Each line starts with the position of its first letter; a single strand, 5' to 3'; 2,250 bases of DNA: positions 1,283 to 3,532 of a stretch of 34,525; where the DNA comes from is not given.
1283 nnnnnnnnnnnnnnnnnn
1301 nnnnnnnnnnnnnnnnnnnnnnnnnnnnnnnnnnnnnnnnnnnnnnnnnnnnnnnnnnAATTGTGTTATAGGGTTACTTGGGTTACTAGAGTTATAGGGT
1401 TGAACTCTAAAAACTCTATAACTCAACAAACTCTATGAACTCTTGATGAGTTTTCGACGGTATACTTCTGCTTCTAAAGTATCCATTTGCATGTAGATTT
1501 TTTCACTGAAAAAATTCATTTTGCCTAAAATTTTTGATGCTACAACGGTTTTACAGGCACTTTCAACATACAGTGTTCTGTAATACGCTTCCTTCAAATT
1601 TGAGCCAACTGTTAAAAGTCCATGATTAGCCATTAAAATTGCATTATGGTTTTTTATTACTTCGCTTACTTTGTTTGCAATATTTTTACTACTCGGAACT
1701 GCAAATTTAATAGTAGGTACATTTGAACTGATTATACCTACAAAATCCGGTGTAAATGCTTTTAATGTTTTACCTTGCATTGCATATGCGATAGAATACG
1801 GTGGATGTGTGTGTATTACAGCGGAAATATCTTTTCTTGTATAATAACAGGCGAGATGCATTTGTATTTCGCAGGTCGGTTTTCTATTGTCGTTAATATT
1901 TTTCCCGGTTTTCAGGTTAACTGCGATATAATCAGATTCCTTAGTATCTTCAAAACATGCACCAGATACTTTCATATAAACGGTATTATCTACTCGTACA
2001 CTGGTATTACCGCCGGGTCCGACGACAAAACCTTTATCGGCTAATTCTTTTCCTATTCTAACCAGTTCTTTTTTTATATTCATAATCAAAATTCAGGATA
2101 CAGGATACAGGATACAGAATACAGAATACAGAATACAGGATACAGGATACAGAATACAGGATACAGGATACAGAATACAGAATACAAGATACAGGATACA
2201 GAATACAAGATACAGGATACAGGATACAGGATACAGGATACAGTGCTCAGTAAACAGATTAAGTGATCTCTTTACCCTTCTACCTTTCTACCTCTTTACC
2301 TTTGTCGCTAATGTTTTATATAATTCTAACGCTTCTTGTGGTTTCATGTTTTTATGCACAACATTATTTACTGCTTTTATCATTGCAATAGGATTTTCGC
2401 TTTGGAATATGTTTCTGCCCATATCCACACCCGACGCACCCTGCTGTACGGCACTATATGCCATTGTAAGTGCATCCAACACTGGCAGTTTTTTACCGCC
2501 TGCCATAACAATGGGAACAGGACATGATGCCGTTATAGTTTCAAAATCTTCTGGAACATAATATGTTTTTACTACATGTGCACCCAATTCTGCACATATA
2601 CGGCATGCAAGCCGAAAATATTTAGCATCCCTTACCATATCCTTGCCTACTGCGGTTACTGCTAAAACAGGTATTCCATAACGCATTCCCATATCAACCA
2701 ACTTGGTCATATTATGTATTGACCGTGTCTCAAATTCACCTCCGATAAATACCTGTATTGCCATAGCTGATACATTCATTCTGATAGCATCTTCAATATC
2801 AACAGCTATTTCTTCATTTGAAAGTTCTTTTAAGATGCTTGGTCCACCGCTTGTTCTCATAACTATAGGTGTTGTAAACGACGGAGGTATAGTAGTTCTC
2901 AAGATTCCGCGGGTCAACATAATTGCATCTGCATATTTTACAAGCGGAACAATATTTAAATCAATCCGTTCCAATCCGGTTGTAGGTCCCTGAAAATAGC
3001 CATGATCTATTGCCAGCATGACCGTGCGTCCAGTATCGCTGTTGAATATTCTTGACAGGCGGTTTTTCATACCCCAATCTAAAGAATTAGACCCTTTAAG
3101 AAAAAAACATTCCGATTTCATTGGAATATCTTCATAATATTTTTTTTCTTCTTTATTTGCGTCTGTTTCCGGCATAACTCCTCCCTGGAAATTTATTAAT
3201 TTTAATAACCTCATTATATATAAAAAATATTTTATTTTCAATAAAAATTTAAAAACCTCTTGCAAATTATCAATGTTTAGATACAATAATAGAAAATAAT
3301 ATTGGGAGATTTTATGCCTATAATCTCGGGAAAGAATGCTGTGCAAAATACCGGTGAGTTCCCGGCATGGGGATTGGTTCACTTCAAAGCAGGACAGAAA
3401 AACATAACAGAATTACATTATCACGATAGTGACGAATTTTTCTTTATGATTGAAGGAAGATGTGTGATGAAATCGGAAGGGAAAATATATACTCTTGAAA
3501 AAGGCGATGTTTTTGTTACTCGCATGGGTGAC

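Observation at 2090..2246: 19-unit 8-bp microsatellite immediately upstream of the class II aldolase start codon, inside an operon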

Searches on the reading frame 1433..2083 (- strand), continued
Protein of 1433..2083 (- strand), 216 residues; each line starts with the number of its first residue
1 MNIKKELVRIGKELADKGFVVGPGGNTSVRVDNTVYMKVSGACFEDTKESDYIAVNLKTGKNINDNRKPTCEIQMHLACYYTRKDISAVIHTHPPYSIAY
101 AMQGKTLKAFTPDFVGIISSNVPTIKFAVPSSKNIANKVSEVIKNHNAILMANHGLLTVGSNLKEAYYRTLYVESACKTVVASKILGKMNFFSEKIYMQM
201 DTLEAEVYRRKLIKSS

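Call 57: find_homologous_proteins(query=L002:4979-5857:-, max_evalue=1e-60)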
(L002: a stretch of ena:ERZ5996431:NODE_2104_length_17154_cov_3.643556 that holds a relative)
Query L002:4979-5857:- (292 aa): 21 proteins with E <= 1e-60 among 1318 candidates.
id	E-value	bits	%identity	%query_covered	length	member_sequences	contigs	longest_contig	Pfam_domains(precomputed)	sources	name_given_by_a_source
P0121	7.7e-177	605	100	100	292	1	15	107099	PF03547.24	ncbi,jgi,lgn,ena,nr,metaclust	ncbi:MAG: hypothetical protein A2474_00945 [Elusimicrobia bacterium RIFOXYC2_FULL_34_12]|nr:MAG: hyp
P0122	7.1e-152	523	85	100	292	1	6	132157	PF03547.24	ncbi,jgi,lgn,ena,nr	ncbi:MAG: hypothetical protein A2539_06680 [Elusimicrobia bacterium RIFOXYD2_FULL_34_15]|nr:MAG: hyp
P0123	1.1e-121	424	73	100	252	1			PF03547.24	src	-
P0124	3.4e-102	360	59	100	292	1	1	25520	PF03547.24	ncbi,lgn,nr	ncbi:MAG: AEC family transporter [Elusimicrobia bacterium]|nr:AEC family transporter [Elusimicrobiot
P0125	5.1e-102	359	59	100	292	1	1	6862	PF03547.24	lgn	-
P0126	3.9e-100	353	57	97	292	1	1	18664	PF03547.24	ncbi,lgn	ncbi:MAG: AEC family transporter [Elusimicrobiota bacterium]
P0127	7.5e-99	349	57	100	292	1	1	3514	PF03547.24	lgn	-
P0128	7.2e-98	346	57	100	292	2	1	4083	PF03547.24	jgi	-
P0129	7.6e-98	346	57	100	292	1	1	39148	PF03547.24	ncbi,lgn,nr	ncbi:MAG: hypothetical protein JW983_02280 [Elusimicrobia bacterium]|nr:hypothetical protein [Elusim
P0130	2.2e-97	344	56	100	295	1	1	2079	PF03547.24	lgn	-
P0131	3.0e-96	341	58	100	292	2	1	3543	PF03547.24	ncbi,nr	ncbi:MAG: AEC family transporter [Elusimicrobiota bacterium]|nr:AEC family transporter [Elusimicrobi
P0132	2.3e-95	338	56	100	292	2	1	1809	PF03547.24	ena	-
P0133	2.7e-95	337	56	100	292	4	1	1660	PF03547.24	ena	-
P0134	1.3e-94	335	55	100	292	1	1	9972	PF03547.24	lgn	-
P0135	1.7e-94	335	56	100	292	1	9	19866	PF03547.24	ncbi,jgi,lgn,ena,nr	ncbi:MAG: hypothetical protein COS68_00615 [Elusimicrobia bacterium CG06_land_8_20_14_3_00_38_11]|nr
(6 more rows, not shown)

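Call 58: find_encoding_contigs(protein=P0121, flank=3000, max_places=10)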
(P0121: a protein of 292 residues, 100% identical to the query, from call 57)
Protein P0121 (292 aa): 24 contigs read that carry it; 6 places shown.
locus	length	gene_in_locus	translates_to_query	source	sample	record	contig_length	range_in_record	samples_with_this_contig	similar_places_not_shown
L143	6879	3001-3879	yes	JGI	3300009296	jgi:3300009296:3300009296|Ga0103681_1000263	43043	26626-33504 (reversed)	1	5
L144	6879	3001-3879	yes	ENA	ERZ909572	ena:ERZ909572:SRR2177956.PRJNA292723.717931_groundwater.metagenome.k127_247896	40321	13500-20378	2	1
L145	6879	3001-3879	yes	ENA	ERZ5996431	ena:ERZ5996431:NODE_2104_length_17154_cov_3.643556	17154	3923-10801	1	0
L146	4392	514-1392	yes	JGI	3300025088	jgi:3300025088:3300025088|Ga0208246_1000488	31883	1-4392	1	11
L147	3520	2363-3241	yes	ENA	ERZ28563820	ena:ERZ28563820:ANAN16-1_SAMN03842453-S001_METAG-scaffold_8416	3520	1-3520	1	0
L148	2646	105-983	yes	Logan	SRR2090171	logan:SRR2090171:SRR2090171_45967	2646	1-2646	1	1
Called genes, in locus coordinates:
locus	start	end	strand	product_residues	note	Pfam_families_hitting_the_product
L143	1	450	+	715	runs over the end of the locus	PF01564:Spermine_synth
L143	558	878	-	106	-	PF00085:Thioredoxin, PF14595:Thioredoxin_9 (weak), PF13098:Thioredoxin_2 (weak), PF13905:Thioredoxin_8 (faint)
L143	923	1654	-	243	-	PF02535:Zip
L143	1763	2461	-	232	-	PF13623:SurA_N_2, PF13624:SurA_N_3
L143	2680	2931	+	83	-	-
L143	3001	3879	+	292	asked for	PF03547:Mem_trans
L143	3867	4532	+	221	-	PF01966:HD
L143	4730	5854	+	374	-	PF01702:TGT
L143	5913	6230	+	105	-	PF02699:YajC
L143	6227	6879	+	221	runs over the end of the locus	PF01966:HD (weak)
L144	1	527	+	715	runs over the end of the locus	PF01564:Spermine_synth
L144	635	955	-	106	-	PF00085:Thioredoxin, PF14595:Thioredoxin_9 (weak), PF13098:Thioredoxin_2 (weak), PF13905:Thioredoxin_8 (faint)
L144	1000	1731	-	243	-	PF02535:Zip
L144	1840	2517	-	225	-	PF13623:SurA_N_2, PF13624:SurA_N_3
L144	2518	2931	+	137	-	-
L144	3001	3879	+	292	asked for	PF03547:Mem_trans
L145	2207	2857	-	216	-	PF00596:Aldolase_II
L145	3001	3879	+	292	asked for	PF03547:Mem_trans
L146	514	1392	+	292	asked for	PF03547:Mem_trans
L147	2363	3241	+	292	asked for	PF03547:Mem_trans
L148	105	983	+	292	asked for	PF03547:Mem_trans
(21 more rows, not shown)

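Call 59: find_encoding_contigs(protein=P0122, flank=3000, max_places=6)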
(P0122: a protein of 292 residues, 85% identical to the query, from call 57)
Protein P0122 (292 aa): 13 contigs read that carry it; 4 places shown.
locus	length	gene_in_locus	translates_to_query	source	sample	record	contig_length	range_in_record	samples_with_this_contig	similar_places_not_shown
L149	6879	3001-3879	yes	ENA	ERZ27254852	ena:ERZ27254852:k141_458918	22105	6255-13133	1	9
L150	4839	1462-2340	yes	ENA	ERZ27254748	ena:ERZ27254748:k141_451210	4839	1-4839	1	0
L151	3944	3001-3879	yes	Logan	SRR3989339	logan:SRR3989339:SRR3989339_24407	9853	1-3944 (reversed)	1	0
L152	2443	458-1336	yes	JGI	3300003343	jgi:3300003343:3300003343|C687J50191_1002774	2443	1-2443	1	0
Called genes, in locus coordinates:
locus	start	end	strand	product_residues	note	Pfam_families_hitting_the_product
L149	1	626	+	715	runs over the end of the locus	PF01564:Spermine_synth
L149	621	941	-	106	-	PF00085:Thioredoxin, PF14595:Thioredoxin_9 (weak), PF13098:Thioredoxin_2 (faint), PF13905:Thioredoxin_8 (faint)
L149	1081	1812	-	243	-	PF02535:Zip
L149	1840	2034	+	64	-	-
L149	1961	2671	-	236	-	PF13623:SurA_N_2, PF13624:SurA_N_3, PF09312:SurA_N (weak)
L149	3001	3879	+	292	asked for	PF03547:Mem_trans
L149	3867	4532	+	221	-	PF01966:HD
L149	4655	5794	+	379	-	PF01702:TGT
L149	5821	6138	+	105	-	PF02699:YajC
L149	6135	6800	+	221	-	PF01966:HD (weak)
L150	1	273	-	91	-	?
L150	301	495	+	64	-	-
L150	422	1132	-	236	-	PF13623:SurA_N_2, PF13624:SurA_N_3, PF09312:SurA_N (weak)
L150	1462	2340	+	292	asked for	PF03547:Mem_trans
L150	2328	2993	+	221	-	PF01966:HD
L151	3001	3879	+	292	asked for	PF03547:Mem_trans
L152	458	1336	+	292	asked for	PF03547:Mem_trans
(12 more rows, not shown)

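Call 77: find_encoding_contigs(protein=P0121, flank=10000, max_places=3)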
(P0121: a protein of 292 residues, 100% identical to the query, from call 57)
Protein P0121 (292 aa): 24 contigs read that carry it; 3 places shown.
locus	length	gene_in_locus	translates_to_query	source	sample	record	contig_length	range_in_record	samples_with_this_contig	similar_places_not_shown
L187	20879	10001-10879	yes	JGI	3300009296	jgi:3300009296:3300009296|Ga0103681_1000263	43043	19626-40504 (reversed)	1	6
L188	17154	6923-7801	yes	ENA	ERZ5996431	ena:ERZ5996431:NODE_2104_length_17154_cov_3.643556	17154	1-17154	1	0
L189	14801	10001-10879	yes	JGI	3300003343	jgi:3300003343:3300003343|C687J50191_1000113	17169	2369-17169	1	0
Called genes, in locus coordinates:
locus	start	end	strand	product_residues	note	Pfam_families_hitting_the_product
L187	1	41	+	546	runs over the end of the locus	PF09847:12TM_1, PF16949:ABC_tran_2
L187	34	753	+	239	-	PF01522:Polysacc_deac_1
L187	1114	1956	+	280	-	PF01261:AP_endonuc_2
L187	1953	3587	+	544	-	PF02554:CstA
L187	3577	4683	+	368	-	PF04055:Radical_SAM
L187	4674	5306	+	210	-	PF02683:DsbD_TM, PF13386:DsbD_2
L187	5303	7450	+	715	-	PF01564:Spermine_synth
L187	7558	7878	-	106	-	PF00085:Thioredoxin, PF14595:Thioredoxin_9 (weak), PF13098:Thioredoxin_2 (weak), PF13905:Thioredoxin_8 (faint)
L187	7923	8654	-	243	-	PF02535:Zip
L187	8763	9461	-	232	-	PF13623:SurA_N_2, PF13624:SurA_N_3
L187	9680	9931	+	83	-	-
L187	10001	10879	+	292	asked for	PF03547:Mem_trans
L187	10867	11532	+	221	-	PF01966:HD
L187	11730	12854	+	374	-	PF01702:TGT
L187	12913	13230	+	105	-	PF02699:YajC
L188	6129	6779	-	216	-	PF00596:Aldolase_II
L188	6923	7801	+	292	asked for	PF03547:Mem_trans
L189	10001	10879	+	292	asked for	PF03547:Mem_trans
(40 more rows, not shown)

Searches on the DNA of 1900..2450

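Call 65: search_rna_families(source=window, start=1900, end=2450, threshold=evalue, max_evalue=10)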
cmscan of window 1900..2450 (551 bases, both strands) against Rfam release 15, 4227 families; matches with E-value up to 10: 2.
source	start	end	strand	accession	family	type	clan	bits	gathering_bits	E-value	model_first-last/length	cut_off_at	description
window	1900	1945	+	RF02978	folP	Cis-reg;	-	18.6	99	0.26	57-102/102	5'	folP RNA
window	1946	2100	-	RF01500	Afu_198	Gene; snRNA; snoRNA; CD-box;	-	11.7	40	9.8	1-149/149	no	A. fumigatus snoRNA Afu_198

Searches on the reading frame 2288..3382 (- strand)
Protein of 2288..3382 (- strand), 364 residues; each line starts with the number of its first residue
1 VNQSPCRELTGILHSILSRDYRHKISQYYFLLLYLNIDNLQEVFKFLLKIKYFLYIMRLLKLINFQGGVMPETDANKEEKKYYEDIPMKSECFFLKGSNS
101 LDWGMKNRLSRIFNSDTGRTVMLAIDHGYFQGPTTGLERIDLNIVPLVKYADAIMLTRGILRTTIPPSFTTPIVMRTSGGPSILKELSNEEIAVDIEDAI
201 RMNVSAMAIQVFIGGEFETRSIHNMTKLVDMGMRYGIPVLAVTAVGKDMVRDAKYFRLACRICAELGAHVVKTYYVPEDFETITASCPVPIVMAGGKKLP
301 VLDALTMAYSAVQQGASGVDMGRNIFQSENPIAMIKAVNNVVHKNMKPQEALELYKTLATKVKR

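Call 7: search_protein_families(library=pfam, proteins=[window:2288-3382:-])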
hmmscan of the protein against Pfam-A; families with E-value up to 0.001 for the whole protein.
window:2288-3382:- (364 aa): 1 family
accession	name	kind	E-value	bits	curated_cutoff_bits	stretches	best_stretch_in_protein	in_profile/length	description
PF01791.15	DeoC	-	4.7e-16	59.6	23.8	1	120-328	1-229/229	DeoC/LacD family aldolase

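Call 54: search_protein_families(library=ncbifam, proteins=[window:2288-3175:-], max_evalue=0.00001)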
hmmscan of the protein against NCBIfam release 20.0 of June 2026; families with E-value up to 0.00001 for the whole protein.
window:2288-3175:- (295 aa): 7 families
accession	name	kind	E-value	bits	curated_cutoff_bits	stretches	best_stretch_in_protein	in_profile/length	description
NF006081.0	PRK08227.1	equivalog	9.1e-153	507.7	297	1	1-289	1-289/291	3-hydroxy-5-phosphonooxypentane-2,4-dione thiolase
NF005556.0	PRK07226.1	subfamily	4.7e-57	193.4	241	1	34-287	4-265/267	2-amino-3,7-dideoxy-D-threo-hept-6-ulosonate synthase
TIGR01949.1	ADH_synth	equivalog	1.1e-51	176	299.45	1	35-284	2-255/255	2-amino-3,7-dideoxy-D-threo-hept-6-ulosonate synthase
NF040816.1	Fbpase1_Arch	equivalog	1.5e-36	126.2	430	1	34-284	6-268/271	class I fructose-bisphosphate aldolase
NF041223.1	BagB_FevI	exception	2.2e-30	105.7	500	1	34-275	7-256/257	bagremycin/ferroverdin biosynthesis DhnA-type aldolase BagB/FevI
NF005321.0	PRK06852.1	equivalog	9.5e-11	41.3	420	1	118-287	122-305/308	aldolase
NF006704.0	PRK09250.1-1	equivalog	7.2e-09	34.9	277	0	35-206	20-210/308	class I fructose-bisphosphate aldolase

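Call 66: find_encoding_contigs(protein=window:2288-3214:-, flank=10000, max_places=10)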
Protein window:2288-3214:- (308 aa): 22 contigs read that carry it; 10 places shown.
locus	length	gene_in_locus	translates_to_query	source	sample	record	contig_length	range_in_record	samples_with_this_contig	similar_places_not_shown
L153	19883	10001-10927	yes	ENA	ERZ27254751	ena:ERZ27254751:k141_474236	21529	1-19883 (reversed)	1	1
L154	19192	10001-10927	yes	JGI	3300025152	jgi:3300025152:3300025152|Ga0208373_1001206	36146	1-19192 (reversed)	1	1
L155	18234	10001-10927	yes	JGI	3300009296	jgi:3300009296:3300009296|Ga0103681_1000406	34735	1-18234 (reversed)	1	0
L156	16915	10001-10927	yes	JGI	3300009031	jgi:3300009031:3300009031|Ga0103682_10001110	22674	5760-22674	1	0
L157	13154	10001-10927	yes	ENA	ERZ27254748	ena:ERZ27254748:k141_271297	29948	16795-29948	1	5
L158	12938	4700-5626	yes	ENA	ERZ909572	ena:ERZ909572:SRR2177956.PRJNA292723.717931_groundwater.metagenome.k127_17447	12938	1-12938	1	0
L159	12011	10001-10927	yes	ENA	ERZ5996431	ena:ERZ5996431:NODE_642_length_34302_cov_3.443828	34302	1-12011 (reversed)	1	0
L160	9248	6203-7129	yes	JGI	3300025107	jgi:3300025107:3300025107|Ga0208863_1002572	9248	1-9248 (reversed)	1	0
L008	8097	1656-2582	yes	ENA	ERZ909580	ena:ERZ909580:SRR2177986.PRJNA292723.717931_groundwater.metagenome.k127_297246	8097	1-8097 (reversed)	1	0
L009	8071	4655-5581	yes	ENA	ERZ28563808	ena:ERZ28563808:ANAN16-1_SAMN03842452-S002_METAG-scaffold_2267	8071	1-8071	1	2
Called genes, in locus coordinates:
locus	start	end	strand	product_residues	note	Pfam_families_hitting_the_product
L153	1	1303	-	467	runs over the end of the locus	PF00654:Voltage_CLC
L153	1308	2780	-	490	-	PF00672:HAMP (weak), PF00512:HisKA, PF02518:HATPase_c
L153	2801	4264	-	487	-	PF00982:Glyco_transf_20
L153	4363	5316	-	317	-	PF00056:Ldh_1_N, PF02866:Ldh_1_C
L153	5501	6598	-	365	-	-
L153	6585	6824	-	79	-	-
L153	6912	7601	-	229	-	PF06071:YchF-GTPase_C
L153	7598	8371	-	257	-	PF03167:UDG (weak)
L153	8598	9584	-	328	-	PF05448:AXE1, PF02129:Peptidase_S15, PF00561:Abhydrolase_1 (weak), PF12146:Hydrolase_4 (faint), PF00326:Peptidase_S9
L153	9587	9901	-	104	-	PF05899:Cupin_3 (weak), PF07883:Cupin_2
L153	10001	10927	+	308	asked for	PF01791:DeoC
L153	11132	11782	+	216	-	PF00596:Aldolase_II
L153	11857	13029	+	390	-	PF00106:adh_short, PF08659:KR (weak), PF13561:adh_short_C2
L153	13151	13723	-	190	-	-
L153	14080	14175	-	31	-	-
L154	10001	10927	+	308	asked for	PF01791:DeoC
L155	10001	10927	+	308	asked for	PF01791:DeoC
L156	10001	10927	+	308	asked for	PF01791:DeoC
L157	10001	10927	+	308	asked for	PF01791:DeoC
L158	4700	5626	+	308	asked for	PF01791:DeoC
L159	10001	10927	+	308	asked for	PF01791:DeoC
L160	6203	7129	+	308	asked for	PF01791:DeoC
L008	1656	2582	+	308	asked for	PF01791:DeoC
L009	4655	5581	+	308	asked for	PF01791:DeoC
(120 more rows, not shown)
